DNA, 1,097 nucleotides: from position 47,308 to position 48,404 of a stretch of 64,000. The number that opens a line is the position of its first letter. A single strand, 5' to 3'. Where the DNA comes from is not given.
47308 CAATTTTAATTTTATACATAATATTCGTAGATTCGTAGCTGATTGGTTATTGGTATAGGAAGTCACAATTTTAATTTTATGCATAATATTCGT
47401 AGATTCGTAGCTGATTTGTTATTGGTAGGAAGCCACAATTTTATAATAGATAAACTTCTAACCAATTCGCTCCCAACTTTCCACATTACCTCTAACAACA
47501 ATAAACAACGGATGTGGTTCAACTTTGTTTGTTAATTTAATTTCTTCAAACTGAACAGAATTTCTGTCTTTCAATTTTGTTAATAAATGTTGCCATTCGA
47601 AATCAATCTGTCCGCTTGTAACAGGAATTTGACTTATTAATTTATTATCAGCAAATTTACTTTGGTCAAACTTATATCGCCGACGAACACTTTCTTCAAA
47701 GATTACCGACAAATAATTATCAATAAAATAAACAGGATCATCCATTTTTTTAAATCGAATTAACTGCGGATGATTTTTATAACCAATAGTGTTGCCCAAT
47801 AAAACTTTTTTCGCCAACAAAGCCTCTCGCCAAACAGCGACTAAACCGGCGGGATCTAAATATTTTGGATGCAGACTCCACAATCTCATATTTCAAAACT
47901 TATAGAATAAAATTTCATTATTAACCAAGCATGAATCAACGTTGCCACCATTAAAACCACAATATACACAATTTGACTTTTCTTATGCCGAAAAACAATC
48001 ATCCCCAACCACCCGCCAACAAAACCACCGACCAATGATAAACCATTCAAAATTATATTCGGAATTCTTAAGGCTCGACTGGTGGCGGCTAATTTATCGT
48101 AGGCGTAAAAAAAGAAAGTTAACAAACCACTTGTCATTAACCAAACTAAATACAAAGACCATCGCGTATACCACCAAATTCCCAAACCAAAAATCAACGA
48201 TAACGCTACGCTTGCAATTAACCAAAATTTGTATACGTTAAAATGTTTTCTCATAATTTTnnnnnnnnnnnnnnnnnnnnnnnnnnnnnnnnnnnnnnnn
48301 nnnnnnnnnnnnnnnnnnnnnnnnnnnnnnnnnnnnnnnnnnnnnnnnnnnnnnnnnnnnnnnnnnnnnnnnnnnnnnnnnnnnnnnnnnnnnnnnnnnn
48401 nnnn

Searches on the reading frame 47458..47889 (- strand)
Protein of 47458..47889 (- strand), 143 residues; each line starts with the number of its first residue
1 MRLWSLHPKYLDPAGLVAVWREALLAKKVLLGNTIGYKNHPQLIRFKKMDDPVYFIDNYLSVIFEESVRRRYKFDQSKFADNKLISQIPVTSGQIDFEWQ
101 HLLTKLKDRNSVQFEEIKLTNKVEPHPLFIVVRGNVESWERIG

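Call 7: search_protein_families(library=ncbifam, proteins=[window:47458-47889:-])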
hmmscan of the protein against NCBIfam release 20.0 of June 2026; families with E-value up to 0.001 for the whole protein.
window:47458-47889:- (143 aa): 0 families

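Call 8: search_protein_families(library=pfam, proteins=[window:47458-47889:-], max_evalue=0.01)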
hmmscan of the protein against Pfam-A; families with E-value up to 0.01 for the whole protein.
window:47458-47889:- (143 aa): 1 family
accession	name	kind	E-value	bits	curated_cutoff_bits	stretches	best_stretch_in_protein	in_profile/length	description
PF03013.19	Pyr_excise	-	1e-19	71.1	23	1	1-78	1-79/81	Pyrimidine dimer DNA glycosylase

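Call 91: find_encoding_contigs(protein=window:47458-47889:-, flank=2500, max_places=6)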
Protein window:47458-47889:- (143 aa): no gene with exactly this product is on record in the collection.

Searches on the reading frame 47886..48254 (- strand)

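Call 7: search_protein_families(library=ncbifam, proteins=[window:47886-48254:-])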
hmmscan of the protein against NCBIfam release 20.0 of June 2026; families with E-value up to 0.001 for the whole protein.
window:47886-48254:- (122 aa): 0 families

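Call 8: search_protein_families(library=pfam, proteins=[window:47886-48254:-], max_evalue=0.01)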
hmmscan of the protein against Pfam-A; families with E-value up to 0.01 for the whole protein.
window:47886-48254:- (122 aa): 1 family
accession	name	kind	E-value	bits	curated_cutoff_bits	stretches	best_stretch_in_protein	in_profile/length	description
PF06961.18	DUF1294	-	2.9e-15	56.7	25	1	44-93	2-51/55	Protein of unknown function (DUF1294)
